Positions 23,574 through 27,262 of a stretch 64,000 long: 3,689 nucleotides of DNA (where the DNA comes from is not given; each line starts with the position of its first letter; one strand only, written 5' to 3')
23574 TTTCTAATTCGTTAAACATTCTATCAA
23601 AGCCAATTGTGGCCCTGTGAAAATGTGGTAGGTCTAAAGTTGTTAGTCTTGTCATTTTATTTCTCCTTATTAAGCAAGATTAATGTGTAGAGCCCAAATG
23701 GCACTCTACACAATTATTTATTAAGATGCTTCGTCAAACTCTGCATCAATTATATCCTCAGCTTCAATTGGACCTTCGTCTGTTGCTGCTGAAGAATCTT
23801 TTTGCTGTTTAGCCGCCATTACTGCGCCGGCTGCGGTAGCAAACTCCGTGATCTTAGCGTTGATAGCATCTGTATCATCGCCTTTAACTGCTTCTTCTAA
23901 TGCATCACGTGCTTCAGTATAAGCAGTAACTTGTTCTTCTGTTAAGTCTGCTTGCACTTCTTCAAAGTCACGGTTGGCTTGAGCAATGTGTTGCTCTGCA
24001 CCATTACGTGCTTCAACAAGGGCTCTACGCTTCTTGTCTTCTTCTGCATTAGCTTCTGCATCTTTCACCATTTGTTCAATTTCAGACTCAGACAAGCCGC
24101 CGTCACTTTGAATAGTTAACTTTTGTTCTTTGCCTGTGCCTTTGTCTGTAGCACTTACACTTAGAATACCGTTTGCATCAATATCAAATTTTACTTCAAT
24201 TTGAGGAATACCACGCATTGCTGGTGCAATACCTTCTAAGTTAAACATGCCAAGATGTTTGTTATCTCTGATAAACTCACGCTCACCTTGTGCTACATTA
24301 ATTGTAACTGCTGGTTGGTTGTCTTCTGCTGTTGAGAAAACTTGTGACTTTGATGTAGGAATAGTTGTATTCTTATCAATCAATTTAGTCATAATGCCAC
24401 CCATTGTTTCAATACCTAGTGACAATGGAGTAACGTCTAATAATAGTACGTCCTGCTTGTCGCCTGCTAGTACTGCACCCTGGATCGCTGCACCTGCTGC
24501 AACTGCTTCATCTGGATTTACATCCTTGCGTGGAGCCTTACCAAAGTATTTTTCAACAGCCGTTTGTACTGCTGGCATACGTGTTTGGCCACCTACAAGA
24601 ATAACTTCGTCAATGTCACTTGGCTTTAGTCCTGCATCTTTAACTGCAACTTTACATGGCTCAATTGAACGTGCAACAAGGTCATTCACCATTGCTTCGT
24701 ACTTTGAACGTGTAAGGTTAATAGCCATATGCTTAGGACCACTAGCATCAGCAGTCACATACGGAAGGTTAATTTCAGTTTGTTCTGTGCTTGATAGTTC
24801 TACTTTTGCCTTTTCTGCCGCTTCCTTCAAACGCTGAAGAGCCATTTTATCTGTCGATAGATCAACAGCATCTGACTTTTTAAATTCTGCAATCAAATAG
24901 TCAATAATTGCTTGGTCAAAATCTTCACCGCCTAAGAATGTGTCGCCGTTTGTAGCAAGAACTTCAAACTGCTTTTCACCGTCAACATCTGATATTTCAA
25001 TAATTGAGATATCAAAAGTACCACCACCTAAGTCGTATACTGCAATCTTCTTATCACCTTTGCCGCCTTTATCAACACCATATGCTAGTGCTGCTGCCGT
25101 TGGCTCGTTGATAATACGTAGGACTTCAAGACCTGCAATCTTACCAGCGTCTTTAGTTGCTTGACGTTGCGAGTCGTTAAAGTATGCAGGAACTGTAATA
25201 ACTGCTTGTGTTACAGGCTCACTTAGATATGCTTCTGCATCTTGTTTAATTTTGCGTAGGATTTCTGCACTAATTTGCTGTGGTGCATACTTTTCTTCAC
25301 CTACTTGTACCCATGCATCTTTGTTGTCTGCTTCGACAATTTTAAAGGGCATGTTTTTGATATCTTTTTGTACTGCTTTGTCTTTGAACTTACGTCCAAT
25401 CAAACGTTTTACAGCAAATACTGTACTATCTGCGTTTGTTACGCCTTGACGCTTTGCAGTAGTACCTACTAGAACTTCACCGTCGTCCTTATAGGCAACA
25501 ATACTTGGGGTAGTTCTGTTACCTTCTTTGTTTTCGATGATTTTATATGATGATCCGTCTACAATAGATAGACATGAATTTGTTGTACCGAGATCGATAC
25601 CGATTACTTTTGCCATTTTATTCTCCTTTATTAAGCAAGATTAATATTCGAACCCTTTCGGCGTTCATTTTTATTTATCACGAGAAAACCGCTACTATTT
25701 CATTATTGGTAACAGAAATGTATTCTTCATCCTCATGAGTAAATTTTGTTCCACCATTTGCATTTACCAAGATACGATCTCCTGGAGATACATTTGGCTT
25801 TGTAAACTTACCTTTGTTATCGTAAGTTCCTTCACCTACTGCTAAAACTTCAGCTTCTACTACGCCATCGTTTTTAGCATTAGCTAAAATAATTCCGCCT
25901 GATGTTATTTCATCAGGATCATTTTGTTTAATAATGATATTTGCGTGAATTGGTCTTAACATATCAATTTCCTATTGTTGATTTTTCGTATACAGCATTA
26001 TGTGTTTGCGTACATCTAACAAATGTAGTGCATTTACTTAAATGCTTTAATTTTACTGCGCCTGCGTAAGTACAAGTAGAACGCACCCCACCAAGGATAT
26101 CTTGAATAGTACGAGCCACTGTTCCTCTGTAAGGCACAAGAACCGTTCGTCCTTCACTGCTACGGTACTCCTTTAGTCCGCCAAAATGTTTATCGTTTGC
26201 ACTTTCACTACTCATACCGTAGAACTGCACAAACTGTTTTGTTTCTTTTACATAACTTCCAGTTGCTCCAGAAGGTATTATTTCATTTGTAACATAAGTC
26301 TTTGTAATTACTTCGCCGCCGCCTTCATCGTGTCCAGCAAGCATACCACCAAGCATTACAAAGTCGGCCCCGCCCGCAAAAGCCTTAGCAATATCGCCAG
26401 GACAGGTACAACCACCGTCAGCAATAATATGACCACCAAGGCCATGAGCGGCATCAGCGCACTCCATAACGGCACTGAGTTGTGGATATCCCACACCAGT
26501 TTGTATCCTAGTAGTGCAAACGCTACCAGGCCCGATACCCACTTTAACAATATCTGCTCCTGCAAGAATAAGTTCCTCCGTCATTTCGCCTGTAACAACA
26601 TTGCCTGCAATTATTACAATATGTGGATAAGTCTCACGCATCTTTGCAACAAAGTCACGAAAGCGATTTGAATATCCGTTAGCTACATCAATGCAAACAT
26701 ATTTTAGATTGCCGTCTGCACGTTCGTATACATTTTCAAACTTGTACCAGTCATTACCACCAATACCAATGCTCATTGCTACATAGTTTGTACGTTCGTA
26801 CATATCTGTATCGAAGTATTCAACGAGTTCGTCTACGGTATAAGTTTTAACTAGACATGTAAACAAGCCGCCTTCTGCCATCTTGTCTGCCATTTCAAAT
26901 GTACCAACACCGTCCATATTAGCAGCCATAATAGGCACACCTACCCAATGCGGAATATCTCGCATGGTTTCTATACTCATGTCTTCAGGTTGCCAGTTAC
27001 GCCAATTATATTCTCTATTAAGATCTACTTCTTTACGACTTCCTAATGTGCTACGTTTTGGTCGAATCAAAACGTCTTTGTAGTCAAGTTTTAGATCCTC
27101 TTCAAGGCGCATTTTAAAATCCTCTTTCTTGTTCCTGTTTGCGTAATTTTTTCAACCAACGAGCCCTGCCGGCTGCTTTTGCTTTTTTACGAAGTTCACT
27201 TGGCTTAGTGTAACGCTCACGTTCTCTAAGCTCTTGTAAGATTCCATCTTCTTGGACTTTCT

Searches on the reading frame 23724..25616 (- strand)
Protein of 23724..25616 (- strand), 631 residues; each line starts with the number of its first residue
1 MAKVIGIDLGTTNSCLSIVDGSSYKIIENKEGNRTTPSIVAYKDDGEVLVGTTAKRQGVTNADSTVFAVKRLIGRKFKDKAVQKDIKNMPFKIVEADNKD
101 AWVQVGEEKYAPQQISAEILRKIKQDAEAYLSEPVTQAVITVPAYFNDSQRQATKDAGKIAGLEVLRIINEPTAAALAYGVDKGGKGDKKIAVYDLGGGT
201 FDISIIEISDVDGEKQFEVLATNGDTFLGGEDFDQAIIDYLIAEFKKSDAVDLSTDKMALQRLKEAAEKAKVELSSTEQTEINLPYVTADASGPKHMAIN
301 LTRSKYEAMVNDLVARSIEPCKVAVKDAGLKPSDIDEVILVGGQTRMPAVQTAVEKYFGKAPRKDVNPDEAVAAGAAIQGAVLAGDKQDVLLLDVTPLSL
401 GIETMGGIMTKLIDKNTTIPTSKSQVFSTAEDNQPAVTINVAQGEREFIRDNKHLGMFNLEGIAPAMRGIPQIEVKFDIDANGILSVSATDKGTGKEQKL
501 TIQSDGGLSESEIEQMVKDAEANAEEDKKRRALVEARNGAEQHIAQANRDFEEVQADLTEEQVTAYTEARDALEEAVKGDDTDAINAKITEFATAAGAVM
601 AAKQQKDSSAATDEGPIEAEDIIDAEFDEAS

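Call 15: search_protein_families(library=phrogs, proteins=[window:23724-25616:-], max_evalue=0.00001)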
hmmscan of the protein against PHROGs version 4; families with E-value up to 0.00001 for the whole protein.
window:23724-25616:- (631 aa): 2 families
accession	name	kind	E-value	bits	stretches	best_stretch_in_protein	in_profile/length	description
phrog_22485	-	unknown function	2.6e-268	892.4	1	1-629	1-628/634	-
phrog_22570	-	unknown function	6.2e-16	59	1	5-382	8-324/682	-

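Call 16: search_dna_similar(query=window:23724-25616:-, collection=phages, mode=protein, max_rows=15)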
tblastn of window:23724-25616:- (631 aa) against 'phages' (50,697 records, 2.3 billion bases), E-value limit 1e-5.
Records with a match: 42; places in all: 49; records where one place covers at least 80% of the query: 27.
Best place of each record, by identity: 60-80% 6; <60% 36.
By first word of the organism name: Prevotella 15; uncultured 6; Bacteriophage 5; Acinetobacter 4; Listeria 4; Salmonella 3; Pseudomonas 1; Escherichia 1; Enterococcus 1; Staphylococcus 1; and 1 more.
By host as written in the record: - 16; Prevotella sp. 15; Listeria monocytogenes 4; Salmonella enterica subsp. enterica serovar Kentucky 2; Homo sapiens 1; Pseudomonas aeruginosa 1; Escherichia coli O157:H7 ATCC 43895 1; Enterococcus faecalis 1; and 1 more.
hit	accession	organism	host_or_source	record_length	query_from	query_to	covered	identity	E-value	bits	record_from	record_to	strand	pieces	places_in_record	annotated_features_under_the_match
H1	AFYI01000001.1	Salmonella enterica subsp. enterica serovar Infantis str. ...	Homo sapiens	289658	1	600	95%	66.5%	0e+0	773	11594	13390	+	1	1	chaperone protein DnaK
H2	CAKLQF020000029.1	Acinetobacter phage MD-2021a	not known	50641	1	588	93%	67.2%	0e+0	764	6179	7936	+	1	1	dnaK: chaperone protein DnaK (Heat shock protein 70) (Heat shock 70 ...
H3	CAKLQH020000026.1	Acinetobacter phage MD-2021a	not known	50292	1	588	93%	67.2%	0e+0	764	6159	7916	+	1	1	dnaK: chaperone protein DnaK (Heat shock protein 70) (Heat shock 70 ...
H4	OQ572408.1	Pseudomonas phage Y6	Pseudomonas aeruginosa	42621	1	596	94%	65.9%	0e+0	749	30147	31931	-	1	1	record has no annotation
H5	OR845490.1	Escherichia phage ECO95 1-6-1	Escherichia coli O157:H7 ATCC 43895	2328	1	576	91%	67.5%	0e+0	754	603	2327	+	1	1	record has no annotation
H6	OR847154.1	Listeria phage LM 4-11-1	Listeria monocytogenes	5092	1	588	93%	58.5%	0e+0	605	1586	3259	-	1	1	record has no annotation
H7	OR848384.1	Listeria phage LM 4-14-1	Listeria monocytogenes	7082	1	588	93%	58.5%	0e+0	605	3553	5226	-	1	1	record has no annotation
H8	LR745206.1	uncultured phage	metagenomic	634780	1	615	97%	55.7%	0e+0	606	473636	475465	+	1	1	record has no annotation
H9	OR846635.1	Enterococcus phage Efs 1-1-1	Enterococcus faecalis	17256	1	588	93%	57.8%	0e+0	603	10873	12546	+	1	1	record has no annotation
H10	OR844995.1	Staphylococcus phage SA 1306 Kay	Staphylococcus aureus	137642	1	592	94%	57.4%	0e+0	615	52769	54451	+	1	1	record has no annotation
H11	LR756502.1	uncultured phage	metagenomic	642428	4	586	92%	56.1%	0e+0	593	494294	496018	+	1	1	record has no annotation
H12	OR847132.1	Listeria phage LM 4-11-1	Listeria monocytogenes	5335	1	544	86%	59.6%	0e+0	589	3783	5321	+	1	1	record has no annotation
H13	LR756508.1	uncultured phage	metagenomic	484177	1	578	92%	53.1%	5e-169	540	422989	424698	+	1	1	record has no annotation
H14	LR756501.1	uncultured phage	metagenomic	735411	3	616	97%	49.0%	5e-170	543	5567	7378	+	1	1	record has no annotation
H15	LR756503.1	uncultured phage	metagenomic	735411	3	616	97%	49.0%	5e-170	543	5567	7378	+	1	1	record has no annotation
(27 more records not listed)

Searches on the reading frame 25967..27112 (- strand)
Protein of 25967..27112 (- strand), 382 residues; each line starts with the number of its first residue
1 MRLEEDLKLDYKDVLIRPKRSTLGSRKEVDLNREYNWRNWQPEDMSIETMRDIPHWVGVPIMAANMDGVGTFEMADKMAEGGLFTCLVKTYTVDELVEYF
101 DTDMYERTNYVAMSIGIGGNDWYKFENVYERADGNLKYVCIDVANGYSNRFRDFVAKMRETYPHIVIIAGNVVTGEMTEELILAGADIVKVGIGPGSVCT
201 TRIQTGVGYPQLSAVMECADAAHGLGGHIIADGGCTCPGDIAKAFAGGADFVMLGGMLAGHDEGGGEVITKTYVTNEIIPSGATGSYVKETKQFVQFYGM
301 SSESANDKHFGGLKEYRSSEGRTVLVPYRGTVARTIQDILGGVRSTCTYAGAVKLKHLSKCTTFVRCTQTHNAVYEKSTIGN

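Call 15: search_protein_families(library=phrogs, proteins=[window:25967-27112:-], max_evalue=0.00001)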
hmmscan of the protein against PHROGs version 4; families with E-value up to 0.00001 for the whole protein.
window:25967-27112:- (382 aa): 1 family
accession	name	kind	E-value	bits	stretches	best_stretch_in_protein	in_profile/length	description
phrog_9582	-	other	3.7e-117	392.3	2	4-271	5-257/353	dehydrogenase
